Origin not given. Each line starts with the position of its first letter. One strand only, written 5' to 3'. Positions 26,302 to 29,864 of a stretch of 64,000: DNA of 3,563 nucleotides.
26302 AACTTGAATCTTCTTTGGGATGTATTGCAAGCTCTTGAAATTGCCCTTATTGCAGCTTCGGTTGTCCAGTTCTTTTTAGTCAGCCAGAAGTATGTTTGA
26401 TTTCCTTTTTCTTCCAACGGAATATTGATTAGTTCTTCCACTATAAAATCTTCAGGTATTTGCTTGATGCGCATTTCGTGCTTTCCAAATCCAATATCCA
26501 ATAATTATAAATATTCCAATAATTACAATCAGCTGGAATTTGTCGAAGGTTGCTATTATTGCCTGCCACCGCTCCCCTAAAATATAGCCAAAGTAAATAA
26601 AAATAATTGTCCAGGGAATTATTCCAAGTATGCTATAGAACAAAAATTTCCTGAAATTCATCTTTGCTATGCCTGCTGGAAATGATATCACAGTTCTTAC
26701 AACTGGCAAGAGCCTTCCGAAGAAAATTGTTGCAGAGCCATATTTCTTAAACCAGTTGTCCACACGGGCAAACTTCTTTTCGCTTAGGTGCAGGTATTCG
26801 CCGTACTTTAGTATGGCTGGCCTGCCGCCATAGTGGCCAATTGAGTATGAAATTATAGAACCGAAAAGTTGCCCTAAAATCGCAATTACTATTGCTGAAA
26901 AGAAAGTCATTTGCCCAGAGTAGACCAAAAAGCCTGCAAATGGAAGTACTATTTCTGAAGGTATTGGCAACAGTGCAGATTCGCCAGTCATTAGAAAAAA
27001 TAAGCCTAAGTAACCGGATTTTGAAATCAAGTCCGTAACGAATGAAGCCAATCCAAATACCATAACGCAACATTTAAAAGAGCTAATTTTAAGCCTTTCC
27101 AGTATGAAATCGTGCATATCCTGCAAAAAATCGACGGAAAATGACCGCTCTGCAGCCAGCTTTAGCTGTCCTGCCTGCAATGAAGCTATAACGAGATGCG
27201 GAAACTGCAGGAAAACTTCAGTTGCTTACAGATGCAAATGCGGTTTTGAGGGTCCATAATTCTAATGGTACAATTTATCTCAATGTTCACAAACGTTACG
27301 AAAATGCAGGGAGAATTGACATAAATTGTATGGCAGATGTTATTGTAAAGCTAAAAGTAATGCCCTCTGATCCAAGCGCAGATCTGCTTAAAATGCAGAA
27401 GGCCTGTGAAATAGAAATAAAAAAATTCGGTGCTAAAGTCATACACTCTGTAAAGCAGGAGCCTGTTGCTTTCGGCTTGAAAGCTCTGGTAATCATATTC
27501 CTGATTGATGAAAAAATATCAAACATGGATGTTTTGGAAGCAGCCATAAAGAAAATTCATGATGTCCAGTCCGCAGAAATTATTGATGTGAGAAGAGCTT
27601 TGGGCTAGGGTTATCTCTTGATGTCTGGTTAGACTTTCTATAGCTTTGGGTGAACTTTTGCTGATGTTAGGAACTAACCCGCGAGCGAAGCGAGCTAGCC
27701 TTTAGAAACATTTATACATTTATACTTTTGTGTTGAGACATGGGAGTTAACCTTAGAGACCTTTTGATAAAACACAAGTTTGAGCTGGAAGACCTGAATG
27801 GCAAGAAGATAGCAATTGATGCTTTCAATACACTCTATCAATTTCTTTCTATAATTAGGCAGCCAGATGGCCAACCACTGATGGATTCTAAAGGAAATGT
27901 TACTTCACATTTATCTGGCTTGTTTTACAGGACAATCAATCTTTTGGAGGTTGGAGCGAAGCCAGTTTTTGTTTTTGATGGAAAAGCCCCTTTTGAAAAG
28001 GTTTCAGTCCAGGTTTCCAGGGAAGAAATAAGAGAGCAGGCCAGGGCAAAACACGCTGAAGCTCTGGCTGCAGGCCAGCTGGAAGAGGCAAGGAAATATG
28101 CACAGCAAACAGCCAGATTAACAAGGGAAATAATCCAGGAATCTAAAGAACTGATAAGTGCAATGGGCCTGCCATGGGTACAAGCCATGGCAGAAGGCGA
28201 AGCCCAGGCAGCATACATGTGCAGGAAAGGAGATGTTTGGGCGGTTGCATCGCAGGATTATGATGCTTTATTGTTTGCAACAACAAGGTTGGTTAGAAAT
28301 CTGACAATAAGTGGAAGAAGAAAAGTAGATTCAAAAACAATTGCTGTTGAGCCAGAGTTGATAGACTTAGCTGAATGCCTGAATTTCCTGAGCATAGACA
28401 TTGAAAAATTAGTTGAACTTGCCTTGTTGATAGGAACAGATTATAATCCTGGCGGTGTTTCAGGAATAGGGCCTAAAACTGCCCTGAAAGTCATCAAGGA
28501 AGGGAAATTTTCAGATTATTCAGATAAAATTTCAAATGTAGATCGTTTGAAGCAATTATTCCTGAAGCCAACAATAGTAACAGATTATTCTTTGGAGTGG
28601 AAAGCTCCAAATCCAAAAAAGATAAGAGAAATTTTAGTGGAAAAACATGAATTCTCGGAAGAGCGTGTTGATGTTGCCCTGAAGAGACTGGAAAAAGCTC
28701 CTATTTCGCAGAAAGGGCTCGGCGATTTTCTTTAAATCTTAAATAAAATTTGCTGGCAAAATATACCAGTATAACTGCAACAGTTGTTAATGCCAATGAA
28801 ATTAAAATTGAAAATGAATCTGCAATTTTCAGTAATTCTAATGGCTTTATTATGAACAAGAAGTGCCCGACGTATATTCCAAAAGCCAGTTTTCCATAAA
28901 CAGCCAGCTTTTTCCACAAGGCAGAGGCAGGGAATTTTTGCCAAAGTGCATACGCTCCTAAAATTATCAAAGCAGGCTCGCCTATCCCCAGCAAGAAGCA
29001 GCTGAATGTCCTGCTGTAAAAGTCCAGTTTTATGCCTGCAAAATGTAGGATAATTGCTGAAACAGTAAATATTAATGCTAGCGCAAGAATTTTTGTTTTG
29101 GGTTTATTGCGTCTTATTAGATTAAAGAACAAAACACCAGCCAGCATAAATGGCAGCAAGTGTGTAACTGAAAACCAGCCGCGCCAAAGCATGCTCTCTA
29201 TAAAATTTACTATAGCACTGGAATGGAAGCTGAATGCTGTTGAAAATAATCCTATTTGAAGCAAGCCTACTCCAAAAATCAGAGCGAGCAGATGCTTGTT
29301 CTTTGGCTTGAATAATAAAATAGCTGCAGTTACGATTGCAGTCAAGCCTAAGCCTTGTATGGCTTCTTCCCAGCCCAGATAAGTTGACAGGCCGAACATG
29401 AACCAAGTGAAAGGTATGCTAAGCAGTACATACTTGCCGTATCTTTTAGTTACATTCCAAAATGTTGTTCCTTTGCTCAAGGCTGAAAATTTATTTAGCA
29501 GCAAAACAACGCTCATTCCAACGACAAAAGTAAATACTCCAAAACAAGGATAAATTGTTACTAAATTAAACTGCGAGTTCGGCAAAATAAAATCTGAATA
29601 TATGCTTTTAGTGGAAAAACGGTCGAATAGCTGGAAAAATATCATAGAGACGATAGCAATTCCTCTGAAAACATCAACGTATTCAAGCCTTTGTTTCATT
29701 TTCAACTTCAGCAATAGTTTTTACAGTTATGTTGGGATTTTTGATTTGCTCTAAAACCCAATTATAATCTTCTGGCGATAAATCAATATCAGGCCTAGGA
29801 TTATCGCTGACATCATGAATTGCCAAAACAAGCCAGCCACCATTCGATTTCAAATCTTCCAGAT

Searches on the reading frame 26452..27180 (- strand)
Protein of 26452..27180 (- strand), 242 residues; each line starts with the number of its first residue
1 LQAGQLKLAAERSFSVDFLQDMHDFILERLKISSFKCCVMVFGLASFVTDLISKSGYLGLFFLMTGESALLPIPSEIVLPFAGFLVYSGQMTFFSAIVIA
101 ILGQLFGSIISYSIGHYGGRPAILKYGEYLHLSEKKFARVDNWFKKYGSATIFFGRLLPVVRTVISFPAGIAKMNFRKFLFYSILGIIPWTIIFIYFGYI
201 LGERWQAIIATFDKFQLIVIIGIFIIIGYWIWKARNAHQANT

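Call 31: search_protein_families(library=pfam, proteins=[window:26452-27180:-], max_evalue=0.01)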
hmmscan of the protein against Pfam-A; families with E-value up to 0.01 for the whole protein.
window:26452-27180:- (242 aa): 1 family
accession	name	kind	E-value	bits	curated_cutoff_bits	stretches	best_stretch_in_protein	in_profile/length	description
PF09335.16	VTT_dom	-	7.3e-27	94.7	33.9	1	73-199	1-122/123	VTT domain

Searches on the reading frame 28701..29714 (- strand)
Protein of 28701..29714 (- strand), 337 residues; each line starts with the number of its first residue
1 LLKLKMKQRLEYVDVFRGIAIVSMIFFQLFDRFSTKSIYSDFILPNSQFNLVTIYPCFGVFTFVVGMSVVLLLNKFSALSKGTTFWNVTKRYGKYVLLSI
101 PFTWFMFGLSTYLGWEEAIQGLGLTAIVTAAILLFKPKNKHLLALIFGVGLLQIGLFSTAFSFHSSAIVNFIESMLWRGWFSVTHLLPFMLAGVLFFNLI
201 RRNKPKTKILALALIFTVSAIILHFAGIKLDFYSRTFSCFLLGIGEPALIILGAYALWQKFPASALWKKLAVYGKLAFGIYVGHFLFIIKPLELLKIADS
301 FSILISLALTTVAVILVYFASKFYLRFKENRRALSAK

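Call 31: search_protein_families(library=pfam, proteins=[window:28701-29714:-], max_evalue=0.01)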
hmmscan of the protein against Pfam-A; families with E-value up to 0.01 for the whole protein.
window:28701-29714:- (337 aa): 1 family
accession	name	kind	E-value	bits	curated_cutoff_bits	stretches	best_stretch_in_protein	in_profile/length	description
PF01757.29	Acyl_transf_3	-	0.0006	19.4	31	0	11-319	2-323/326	Acyltransferase domain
